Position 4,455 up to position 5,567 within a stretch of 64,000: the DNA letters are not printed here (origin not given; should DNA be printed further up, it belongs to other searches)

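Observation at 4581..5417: Stand-alone, catalytically degenerate DEAD-box RecA-1 domain (pseudo-helicase)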

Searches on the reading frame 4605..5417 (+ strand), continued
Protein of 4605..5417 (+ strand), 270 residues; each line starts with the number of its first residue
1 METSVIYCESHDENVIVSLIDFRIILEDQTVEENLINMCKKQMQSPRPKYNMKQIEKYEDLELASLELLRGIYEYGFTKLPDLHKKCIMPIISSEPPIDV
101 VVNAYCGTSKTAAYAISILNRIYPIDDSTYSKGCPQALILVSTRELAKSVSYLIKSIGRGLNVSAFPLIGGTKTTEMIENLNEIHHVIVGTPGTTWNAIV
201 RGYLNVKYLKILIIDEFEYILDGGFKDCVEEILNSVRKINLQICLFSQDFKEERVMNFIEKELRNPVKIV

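Call 34: list_cluster_members(proteins=[P0076, P0044, P0036, P0051, P0072, P0118, P0138, P0144, P0012, P0009])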
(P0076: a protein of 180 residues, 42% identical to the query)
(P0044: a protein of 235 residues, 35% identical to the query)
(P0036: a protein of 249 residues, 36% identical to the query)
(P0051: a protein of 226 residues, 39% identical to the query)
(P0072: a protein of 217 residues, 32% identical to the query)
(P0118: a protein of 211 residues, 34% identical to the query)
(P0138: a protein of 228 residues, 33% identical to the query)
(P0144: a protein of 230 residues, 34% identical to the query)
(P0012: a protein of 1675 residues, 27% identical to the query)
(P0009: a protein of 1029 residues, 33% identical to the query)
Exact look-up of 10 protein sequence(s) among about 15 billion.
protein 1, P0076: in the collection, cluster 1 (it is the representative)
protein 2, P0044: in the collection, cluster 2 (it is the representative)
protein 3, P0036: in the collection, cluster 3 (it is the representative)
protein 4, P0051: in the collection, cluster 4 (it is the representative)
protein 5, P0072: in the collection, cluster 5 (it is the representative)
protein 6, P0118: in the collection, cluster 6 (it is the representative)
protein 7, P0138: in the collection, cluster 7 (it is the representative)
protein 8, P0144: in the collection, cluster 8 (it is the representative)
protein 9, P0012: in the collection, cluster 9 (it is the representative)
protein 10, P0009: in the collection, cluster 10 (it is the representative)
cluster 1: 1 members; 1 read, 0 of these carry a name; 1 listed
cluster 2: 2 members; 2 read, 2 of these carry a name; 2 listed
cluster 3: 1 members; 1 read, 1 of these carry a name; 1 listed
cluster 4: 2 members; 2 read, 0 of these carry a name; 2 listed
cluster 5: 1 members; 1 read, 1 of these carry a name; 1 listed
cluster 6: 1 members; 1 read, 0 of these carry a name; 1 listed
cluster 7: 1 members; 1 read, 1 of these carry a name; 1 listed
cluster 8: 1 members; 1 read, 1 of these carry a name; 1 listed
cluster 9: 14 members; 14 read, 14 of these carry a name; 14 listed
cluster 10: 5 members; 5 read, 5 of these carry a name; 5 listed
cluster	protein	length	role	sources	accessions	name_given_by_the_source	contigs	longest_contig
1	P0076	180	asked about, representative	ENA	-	-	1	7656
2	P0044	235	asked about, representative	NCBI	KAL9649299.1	hypothetical protein ABK040_014602 [Willaertia magna]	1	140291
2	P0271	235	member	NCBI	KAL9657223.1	hypothetical protein ABK040_011445 [Willaertia magna]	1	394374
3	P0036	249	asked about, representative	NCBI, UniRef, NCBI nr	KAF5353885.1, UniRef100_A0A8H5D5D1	hypothetical protein D9756_007261 [Leucocoprinus leucothites] | RNA helicase n=1 Tax=Leucocoprinus leucothites TaxID=201217 RepID=A0A8H5D5D1_9AGAR | hypothetical protein D9756_007261 [Leucoagaricus leucothites]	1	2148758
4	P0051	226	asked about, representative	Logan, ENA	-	-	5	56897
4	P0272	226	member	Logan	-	-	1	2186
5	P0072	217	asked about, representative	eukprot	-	gene2677-3873_t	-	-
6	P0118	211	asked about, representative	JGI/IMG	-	-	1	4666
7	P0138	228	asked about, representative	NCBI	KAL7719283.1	RNA helicase [Entamoeba marina]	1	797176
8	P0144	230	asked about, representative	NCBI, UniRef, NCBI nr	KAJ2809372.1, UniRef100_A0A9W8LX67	RNA helicase [Coemansia guatemalensis] | RNA helicase n=1 Tax=Coemansia guatemalensis TaxID=2761395 RepID=A0A9W8LX67_9FUNG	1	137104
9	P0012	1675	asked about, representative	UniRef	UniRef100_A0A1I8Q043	RNA helicase n=1 Tax=Stomoxys calcitrans TaxID=35570 RepID=A0A1I8Q043_STOCA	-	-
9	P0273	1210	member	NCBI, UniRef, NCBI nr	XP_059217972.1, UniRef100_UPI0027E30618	uncharacterized protein LOC106083760 isoform X2 [Stomoxys calcitrans] | uncharacterized protein LOC106083760 isoform X2 n=1 Tax=Stomoxys calcitrans TaxID=35570 ...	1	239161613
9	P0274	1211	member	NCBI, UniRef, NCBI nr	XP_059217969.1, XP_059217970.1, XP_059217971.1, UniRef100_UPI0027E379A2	uncharacterized protein LOC106083760 isoform X1 [Stomoxys calcitrans] | uncharacterized protein LOC106083760 isoform X1 n=1 Tax=Stomoxys calcitrans TaxID=35570 ...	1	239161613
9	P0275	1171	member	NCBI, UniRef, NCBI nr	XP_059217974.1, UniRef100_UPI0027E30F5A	uncharacterized protein LOC106083760 isoform X4 [Stomoxys calcitrans] | uncharacterized protein LOC106083760 isoform X4 n=1 Tax=Stomoxys calcitrans TaxID=35570 ...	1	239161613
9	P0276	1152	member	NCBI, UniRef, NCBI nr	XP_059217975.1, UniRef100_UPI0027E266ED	uncharacterized protein LOC106083760 isoform X5 [Stomoxys calcitrans] | uncharacterized protein LOC106083760 isoform X5 n=1 Tax=Stomoxys calcitrans TaxID=35570 ...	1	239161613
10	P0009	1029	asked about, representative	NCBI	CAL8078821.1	unnamed protein product [Calicophoron daubneyi]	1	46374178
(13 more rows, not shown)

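Call 39: find_homologous_proteins(query=A2, max_evalue=1e-20)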
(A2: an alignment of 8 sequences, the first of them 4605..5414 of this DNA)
Query A2 (8 sequences) (270 aa, profile of the alignment): 3287 proteins with E <= 1e-20 among 8000 candidates; the best 120 are listed.
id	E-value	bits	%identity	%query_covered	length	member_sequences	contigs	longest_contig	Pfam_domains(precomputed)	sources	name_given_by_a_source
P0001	1.4e-106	373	100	86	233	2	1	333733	PF00270.36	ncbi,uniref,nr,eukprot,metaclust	ncbi:predicted protein [Naegleria gruberi]|uniref:ATP-dependent RNA helicase n=1 Tax=Naegleria grube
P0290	6.5e-103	361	36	71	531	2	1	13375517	PF00270.36,PF13245.13,PF00271.38,PF04851.22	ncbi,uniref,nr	ncbi:hypothetical protein TCAL_10471 [Tigriopus californicus]|uniref:RNA helicase n=1 Tax=Tigriopus 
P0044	4.6e-94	332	34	76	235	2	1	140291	PF00270.36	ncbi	ncbi:hypothetical protein ABK040_014602 [Willaertia magna]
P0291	1.3e-87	311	29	89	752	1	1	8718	PF00270.36,PF00271.38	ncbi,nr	ncbi:translation initiation factor eIF4A [Tulasnella sp. 417]|nr:translation initiation factor eIF4A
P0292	1.6e-87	311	41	82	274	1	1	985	PF00270.36,PF04851.22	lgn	-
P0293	1.6e-87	311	40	83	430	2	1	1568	PF00270.36,PF00271.38,PF04851.22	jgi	jgi:translation initiation factor 4A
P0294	1.8e-87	311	37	83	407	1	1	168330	PF00270.36,PF00271.38,PF04851.22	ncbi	ncbi:hypothetical protein ABK040_000708 [Willaertia magna]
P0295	1.2e-86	308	38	82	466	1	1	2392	PF00270.36,PF00271.38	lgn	-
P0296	2.3e-77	278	37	82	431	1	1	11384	PF00270.36,PF00271.38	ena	-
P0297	1.5e-70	255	36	83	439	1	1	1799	PF00270.36,PF00271.38,PF04851.22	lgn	-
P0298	2.6e-70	255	37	81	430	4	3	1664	PF00270.36,PF00271.38,PF04851.22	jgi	-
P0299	3.1e-70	254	33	74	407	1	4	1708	PF00270.36,PF00271.38,PF04851.22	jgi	-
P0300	7.9e-70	253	36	83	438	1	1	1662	PF00270.36,PF00271.38,PF04851.22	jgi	jgi:translation initiation factor 4A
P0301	1.5e-69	252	36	81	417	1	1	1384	PF00270.36,PF00271.38,PF04851.22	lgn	-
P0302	4.5e-69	251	36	81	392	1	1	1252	PF00270.36,PF00271.38,PF04851.22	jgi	-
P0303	4.7e-69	250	35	83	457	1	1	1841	PF00270.36,PF00271.38,PF04851.22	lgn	-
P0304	5.4e-69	250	36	80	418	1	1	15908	PF00270.36,PF00271.38,PF04851.22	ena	-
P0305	6.0e-69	250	34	80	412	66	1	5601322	PF00270.36,PF00271.38,PF04851.22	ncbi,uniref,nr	ncbi:ATP-dependent RNA helicase eIF4A [Fusarium oxysporum f. sp. raphani]|uniref:ATP-dependent RNA h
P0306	6.0e-69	250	37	81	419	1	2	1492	PF00270.36,PF00271.38,PF04851.22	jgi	-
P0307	6.9e-69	250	38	80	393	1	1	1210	PF00270.36,PF00271.38,PF04851.22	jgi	-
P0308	7.6e-69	250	35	80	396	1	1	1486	PF00270.36,PF00271.38,PF04851.22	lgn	-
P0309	7.6e-69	250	36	81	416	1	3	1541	PF00270.36,PF00271.38,PF04851.22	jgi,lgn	-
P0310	7.7e-69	250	36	81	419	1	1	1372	PF00270.36,PF00271.38,PF04851.22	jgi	-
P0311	9.9e-69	249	37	80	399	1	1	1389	PF00270.36,PF00271.38,PF04851.22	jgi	-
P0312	1.0e-68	249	36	81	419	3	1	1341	PF00270.36,PF00271.38,PF04851.22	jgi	-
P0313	1.3e-68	249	39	81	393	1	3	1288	PF00270.36,PF00271.38,PF04851.22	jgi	jgi:translation initiation factor 4A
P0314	1.3e-68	249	33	87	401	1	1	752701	PF00270.36,PF13245.13,PF00271.38,PF04851.22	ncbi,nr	ncbi:P-loop containing nucleoside triphosphate hydrolase protein [Hyaloraphidium curvatum]|nr:P-loop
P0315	1.4e-68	249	39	80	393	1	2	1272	PF00270.36,PF00271.38,PF04851.22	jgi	-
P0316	1.6e-68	249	38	81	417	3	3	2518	PF00270.36,PF00271.38,PF04851.22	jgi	-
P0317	1.9e-68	248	36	80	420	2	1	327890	PF00270.36,PF00271.38,PF04851.22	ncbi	ncbi:Eukaryotic initiation factor 4A-II, partial [Stegodyphus mimosarum]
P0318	2.0e-68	248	32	80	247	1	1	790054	PF00270.36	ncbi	ncbi:hypothetical protein ABK040_007789 [Willaertia magna]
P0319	2.1e-68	248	36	81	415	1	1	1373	PF00270.36,PF00271.38,PF04851.22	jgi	-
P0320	2.4e-68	248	35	85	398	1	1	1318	PF00270.36,PF00271.38,PF04851.22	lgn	-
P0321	2.5e-68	248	38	81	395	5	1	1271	PF00270.36,PF00271.38,PF04851.22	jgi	-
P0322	3.1e-68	248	35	80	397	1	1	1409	PF00270.36,PF00271.38,PF04851.22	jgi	jgi:translation initiation factor 4A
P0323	3.1e-68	248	36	80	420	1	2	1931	PF00270.36,PF00271.38,PF04851.22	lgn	-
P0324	3.2e-68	248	36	81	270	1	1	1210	PF00270.36,PF04851.22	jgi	-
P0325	3.5e-68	248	34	82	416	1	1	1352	PF00270.36,PF00271.38,PF04851.22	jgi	jgi:translation initiation factor 4A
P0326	3.7e-68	248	37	81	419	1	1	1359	PF00270.36,PF00271.38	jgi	-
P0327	3.8e-68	247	37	81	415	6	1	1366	PF00270.36,PF00271.38,PF04851.22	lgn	-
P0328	3.9e-68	247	38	81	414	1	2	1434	PF00270.36,PF00271.38,PF04851.22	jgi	-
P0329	4.0e-68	247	34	80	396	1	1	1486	PF00270.36,PF00271.38,PF04851.22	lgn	-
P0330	5.8e-68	247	34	80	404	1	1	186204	PF00270.36,PF00271.38,PF04851.22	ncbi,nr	ncbi:translation initiation factor eIF4A [Geranomyces michiganensis]|nr:translation initiation facto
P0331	6.0e-68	247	38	80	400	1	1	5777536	PF00270.36,PF00271.38,PF04851.22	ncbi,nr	ncbi:Eukaryotic initiation factor 4A-II [Blomia tropicalis]|nr:Eukaryotic initiation factor 4A-II [B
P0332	6.5e-68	247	36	81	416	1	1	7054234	PF00270.36,PF00271.38,PF04851.22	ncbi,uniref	ncbi:eukaryotic initiation factor 4A-I-like [Halichondria panicea]|uniref:eukaryotic initiation fact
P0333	7.1e-68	247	40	74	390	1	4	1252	PF00270.36,PF00271.38,PF04851.22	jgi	-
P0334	8.0e-68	246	35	80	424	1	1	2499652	PF00270.36,PF00271.38,PF04851.22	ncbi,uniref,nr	ncbi:ATP-dependent RNA helicase eIF4A [Capronia epimyces CBS 606.96]|uniref:ATP-dependent RNA helica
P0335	8.2e-68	246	38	80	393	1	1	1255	PF00270.36,PF00271.38,PF04851.22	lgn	-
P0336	8.7e-68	246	36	80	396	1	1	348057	PF00270.36,PF00271.38,PF04851.22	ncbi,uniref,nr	ncbi:DEAD/DEAH box helicase [Saitoella complicata NRRL Y-17804]|uniref:DEAD/DEAH box helicase n=1 Ta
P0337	9.3e-68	246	35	80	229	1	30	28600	PF00270.36,PF04851.22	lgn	-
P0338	9.4e-68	246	32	80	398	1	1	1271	PF00270.36,PF00271.38,PF04851.22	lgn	-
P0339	9.8e-68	246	37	80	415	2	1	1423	PF00270.36,PF00271.38,PF04851.22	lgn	-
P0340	1.0e-67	246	34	80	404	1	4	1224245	PF00270.36,PF00271.38,PF04851.22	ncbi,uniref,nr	ncbi:translation initiation factor eIF4A [Geranomyces variabilis]|uniref:ATP-dependent RNA helicase 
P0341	1.1e-67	246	36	82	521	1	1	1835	PF00270.36,PF00271.38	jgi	-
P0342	1.2e-67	246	36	80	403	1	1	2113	PF00270.36,PF13245.13,PF00271.38,PF04851.22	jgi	-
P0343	1.4e-67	246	34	81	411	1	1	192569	PF00270.36,PF00271.38,PF04851.22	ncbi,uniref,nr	ncbi:eukaryotic initiation factor 4A-I [Galendromus occidentalis]|uniref:Eukaryotic initiation facto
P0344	1.6e-67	245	34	80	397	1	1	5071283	PF00270.36,PF00271.38,PF04851.22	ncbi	ncbi:ATP-dependent RNA helicase eIF4A (DEAD/DEAH box helicase) [Fusarium oxysporum f. sp. phaseoli]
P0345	1.6e-67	245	35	86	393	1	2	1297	PF00270.36,PF00271.38,PF04851.22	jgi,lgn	-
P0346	1.6e-67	245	37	81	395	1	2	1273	PF00270.36,PF00271.38,PF04851.22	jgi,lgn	-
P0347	1.7e-67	245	34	80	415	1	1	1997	PF00270.36,PF00271.38,PF04851.22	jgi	jgi:translation initiation factor 4A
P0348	1.8e-67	245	37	80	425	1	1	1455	PF00270.36,PF00271.38,PF04851.22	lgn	-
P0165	2.0e-67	245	38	81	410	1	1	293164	PF00270.36,PF00271.38,PF04851.22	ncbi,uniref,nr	ncbi:ATP-dependent RNA helicase eIF4A [Tremella mesenterica]|uniref:ATP-dependent RNA helicase eIF4A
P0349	2.0e-67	245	36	80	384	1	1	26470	PF00270.36,PF00271.38,PF04851.22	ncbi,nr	ncbi:translation initiation factor eIF4A [Entomortierella chlamydospora]|nr:translation initiation f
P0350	2.1e-67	245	35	81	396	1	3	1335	PF00270.36,PF00271.38,PF04851.22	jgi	jgi:translation initiation factor 4A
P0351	2.2e-67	245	34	80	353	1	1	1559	PF00270.36,PF00271.38,PF04851.22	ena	-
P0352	2.2e-67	245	36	81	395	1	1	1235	PF00270.36,PF00271.38,PF04851.22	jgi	jgi:translation initiation factor 4A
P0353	2.2e-67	245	34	80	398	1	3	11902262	PF00270.36,PF00271.38,PF04851.22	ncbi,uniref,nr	ncbi:Bgt-2333 [Blumeria graminis f. sp. tritici]|uniref:ATP-dependent RNA helicase eIF4A n=4 Tax=sor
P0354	2.6e-67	245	35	80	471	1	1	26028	PF00270.36,PF00271.38,PF04851.22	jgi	jgi:translation initiation factor 4A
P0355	2.6e-67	245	38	79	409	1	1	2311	PF00270.36,PF00271.38,PF04851.22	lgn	-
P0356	2.6e-67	245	36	81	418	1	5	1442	PF00270.36,PF00271.38,PF04851.22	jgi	-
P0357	2.7e-67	245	36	81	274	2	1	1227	PF00270.36,PF04851.22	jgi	-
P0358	2.8e-67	245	38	81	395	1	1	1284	PF00270.36,PF00271.38,PF04851.22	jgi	-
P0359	2.8e-67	245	36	80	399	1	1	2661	PF00270.36,PF00271.38,PF04851.22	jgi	-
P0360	3.0e-67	245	38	80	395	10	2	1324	PF00270.36,PF00271.38,PF04851.22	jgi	jgi:translation initiation factor 4A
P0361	3.0e-67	245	36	81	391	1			PF00270.36,PF00271.38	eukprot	eukprot:TRINITY_DN2186_c0_g5_i3.p1 TRINITY_DN2186_c0_g5~~TRINITY_DN2186_c0_g5_i3.p1 ORF type:complet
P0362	3.0e-67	245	35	80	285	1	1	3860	PF00270.36,PF04851.22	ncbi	ncbi:translation initiation factor eIF4A, partial [Serendipita sp. 407]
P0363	3.1e-67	244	34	80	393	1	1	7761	PF00270.36,PF00271.38,PF04851.22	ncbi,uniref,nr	ncbi:translation initiation factor eIF4A [Modicella reniformis]|uniref:ATP-dependent RNA helicase eI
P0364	3.2e-67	244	37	81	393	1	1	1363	PF00270.36,PF00271.38,PF04851.22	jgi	-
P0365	3.3e-67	244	36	80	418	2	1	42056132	PF00270.36,PF00271.38,PF04851.22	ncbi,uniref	ncbi:eukaryotic initiation factor 4A-I-like isoform X2 [Ornithodoros turicata]|uniref:eukaryotic ini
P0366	3.5e-67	244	40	80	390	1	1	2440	PF00270.36,PF00271.38,PF04851.22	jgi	-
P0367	3.6e-67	244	36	79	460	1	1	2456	PF00270.36,PF00271.38,PF04851.22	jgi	-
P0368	4.0e-67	244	33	80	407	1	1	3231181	PF00270.36,PF00271.38,PF04851.22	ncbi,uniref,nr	ncbi:eukaryotic initiation factor 4A-I [Galendromus occidentalis]|uniref:Eukaryotic initiation facto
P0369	4.0e-67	244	34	80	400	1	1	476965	PF00270.36,PF00271.38,PF04851.22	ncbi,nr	ncbi:translation initiation factor eIF4A [Gaertneriomyces sp. JEL0708]|nr:translation initiation fac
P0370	4.0e-67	244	33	80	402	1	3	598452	PF00270.36,PF00271.38,PF04851.22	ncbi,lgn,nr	ncbi:ATP-dependent RNA helicase eIF4A [Mortierella sp. GBAus27b]|nr:ATP-dependent RNA helicase eIF4A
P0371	4.3e-67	244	36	80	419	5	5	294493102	PF00270.36,PF00271.38,PF04851.22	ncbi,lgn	ncbi:eukaryotic translation initiation factor 4A [Haemaphysalis longicornis]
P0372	4.6e-67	244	33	80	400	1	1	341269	PF00270.36,PF00271.38,PF04851.22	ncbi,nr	ncbi:DEAD-domain-containing protein [Zopfochytrium polystomum]|nr:DEAD-domain-containing protein [Zo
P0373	4.8e-67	244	37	80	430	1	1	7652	PF00270.36,PF00271.38,PF04851.22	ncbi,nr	ncbi:translation initiation factor eIF4A [Podochytrium sp. JEL0797]|nr:translation initiation factor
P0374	6.1e-67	244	36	81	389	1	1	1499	PF00270.36,PF00271.38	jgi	-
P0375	6.5e-67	243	36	80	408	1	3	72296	PF00270.36,PF00271.38,PF04851.22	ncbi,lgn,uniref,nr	ncbi:translation initiation factor eIF4A [Naganishia adeliensis]|uniref:Translation initiation facto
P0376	6.9e-67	243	35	76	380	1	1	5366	PF00270.36,PF00271.38,PF04851.22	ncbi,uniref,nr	ncbi:ATP-dependent RNA helicase eIF4A [Aureobasidium pullulans]|uniref:ATP-dependent RNA helicase eI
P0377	7.0e-67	243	36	80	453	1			PF00270.36,PF00271.38,PF04851.22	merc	-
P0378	7.2e-67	243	36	80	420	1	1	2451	PF00270.36,PF00271.38,PF04851.22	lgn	-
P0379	7.2e-67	243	34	81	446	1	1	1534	PF00270.36,PF00271.38,PF04851.22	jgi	-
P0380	7.8e-67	243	36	80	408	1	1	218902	PF00270.36,PF00271.38,PF04851.22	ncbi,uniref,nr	ncbi:translation initiation factor eIF4A [Naganishia onofrii]|uniref:Translation initiation factor e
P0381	7.9e-67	243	36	80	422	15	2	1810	PF00270.36,PF00271.38,PF04851.22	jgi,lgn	jgi:translation initiation factor 4A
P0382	8.3e-67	243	35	80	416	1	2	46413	PF00270.36,PF00271.38,PF04851.22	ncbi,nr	ncbi:translation initiation factor eIF4A [Serendipita sp. 397]|nr:translation initiation factor eIF4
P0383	9.4e-67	243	35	80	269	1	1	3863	PF00270.36,PF04851.22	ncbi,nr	ncbi:translation initiation factor eIF4A [Serendipita sp. 401]|nr:translation initiation factor eIF4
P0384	9.5e-67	243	36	81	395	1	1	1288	PF00270.36,PF00271.38,PF04851.22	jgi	-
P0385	1.0e-66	243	34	80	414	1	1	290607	PF00270.36,PF00271.38,PF04851.22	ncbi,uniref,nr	ncbi:eukaryotic initiation factor 4A-I-like [Limulus polyphemus]|uniref:RNA helicase n=1 Tax=Limulus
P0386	1.1e-66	243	36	80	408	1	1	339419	PF00270.36,PF00271.38,PF04851.22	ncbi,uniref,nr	ncbi:translation initiation factor eIF4A [Naganishia cerealis]|uniref:Translation initiation factor 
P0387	1.2e-66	243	36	81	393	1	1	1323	PF00270.36,PF00271.38,PF04851.22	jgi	-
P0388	1.2e-66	243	38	81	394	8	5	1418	PF00270.36,PF00271.38,PF04851.22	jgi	jgi:translation initiation factor 4A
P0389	1.3e-66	243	35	80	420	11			PF00270.36,PF00271.38,PF04851.22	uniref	uniref:Eukaryotic initiation factor 4A n=1 Tax=Nyssomyia neivai TaxID=330878 RepID=A0A1L8DH04_9DIPT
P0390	1.3e-66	242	35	80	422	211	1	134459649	PF00270.36,PF00271.38,PF04851.22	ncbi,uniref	ncbi:hypothetical protein HHI36_003926 [Cryptolaemus montrouzieri]|uniref:Eukaryotic initiation fact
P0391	1.3e-66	242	33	80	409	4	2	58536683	PF00270.36,PF00271.38,PF04851.22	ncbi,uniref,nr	ncbi:eukaryotic initiation factor 4A-I-like isoform X2 [Varroa jacobsoni]|uniref:Eukaryotic initiati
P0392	1.3e-66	242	38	76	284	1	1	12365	PF00270.36,PF04851.22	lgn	-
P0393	1.6e-66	242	34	80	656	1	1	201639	PF00270.36,PF00271.38,PF04851.22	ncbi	ncbi:MAG: hypothetical protein Q9185_001789 [Variospora sp. 1 TL-2023]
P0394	1.6e-66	242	37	81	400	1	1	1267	PF00270.36,PF00271.38,PF04851.22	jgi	-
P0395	1.6e-66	242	36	81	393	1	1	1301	PF00270.36,PF00271.38,PF04851.22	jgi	-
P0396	1.6e-66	242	35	80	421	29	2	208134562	PF00270.36,PF00271.38,PF04851.22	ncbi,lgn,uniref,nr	ncbi:eukaryotic initiation factor 4A-I [Ixodes scapularis]|uniref:eukaryotic initiation factor 4A-I 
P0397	1.7e-66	242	32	80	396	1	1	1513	PF00270.36,PF00271.38,PF04851.22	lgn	-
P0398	1.9e-66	242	36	76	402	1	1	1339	PF00270.36,PF00271.38,PF04851.22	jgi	-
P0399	2.0e-66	242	33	80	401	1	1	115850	PF00270.36,PF00271.38,PF04851.22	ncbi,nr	ncbi:DEAD-domain-containing protein [Neoconidiobolus thromboides FSU 785]|nr:DEAD-domain-containing 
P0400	2.1e-66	242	35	80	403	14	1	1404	PF00270.36,PF00271.38,PF04851.22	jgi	-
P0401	2.2e-66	242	35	80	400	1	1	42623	PF00270.36,PF00271.38,PF04851.22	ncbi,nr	ncbi:translation initiation factor eIF4A [Mortierella sp. AM989]|nr:translation initiation factor eI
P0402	2.4e-66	242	35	85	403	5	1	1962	PF00270.36,PF00271.38,PF04851.22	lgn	-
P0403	2.5e-66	242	35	80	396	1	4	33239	PF00270.36,PF00271.38,PF04851.22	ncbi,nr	ncbi:translation initiation factor eIF4A [Serendipita sp. 396]|nr:translation initiation factor eIF4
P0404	2.6e-66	241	35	80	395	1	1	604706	PF00270.36,PF00271.38,PF04851.22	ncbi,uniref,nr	ncbi:hypothetical protein H072_227 [Dactylellina haptotyla CBS 200.50]|uniref:ATP-dependent RNA heli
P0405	2.8e-66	241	34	80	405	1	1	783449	PF00270.36,PF00271.38,PF04851.22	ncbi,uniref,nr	ncbi:P-loop containing nucleoside triphosphate hydrolase protein [Fimicolochytrium jonesii]|uniref:P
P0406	2.9e-66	241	35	80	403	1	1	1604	PF00270.36,PF00271.38,PF04851.22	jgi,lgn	-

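Call 47: find_related_loci(query=window:4605-5414:+, collection=metagenome_contigs, flank=5000)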
Query window:4605-5414:+ (270 aa) in metagenome_contigs; peptide patterns used: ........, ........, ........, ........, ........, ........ (x = any residue, [..] = any of these).
85 stretches matched a pattern, but none encodes a relative of the query by tblastn (E <= 1e-3).

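Call 48: predict_structure(alignment_id=A3)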
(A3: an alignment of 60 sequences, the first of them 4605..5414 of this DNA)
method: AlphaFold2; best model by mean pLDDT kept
length: 270 residues; sequences in the alignment: 60
mean_pLDDT: 87.1   pTM: 0.81
mean pLDDT of the five models: 87.1, 87.1, 86.8, 85.9, 85.6
residues with pLDDT >= 90: 194; 70-90: 36; 50-70: 14; < 50: 26
segments of 3 or more residues with pLDDT < 50: 1-26
pLDDT, mean of each block of 10 residues (from residue 1): 35 41 55 75 69 93 95 97 96 93 94 98 75 92 98 97 96 96 96 98 95 98 97 92 95 92 94
secondary structure, 60 per line:
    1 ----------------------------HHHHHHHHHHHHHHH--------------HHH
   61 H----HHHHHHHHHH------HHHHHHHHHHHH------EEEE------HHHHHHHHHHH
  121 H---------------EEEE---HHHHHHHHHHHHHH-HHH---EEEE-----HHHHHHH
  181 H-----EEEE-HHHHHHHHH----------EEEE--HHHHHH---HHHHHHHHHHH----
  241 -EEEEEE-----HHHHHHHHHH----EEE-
elements in order: H29-43 H58-61 H66-75 H82-93 E100-103 H110-121 E137-140 H144-157 E165-168 H174-181 E187-190 H192-200 E211-214 H217-222 H226-236 E242-247 H253-262 E267-269
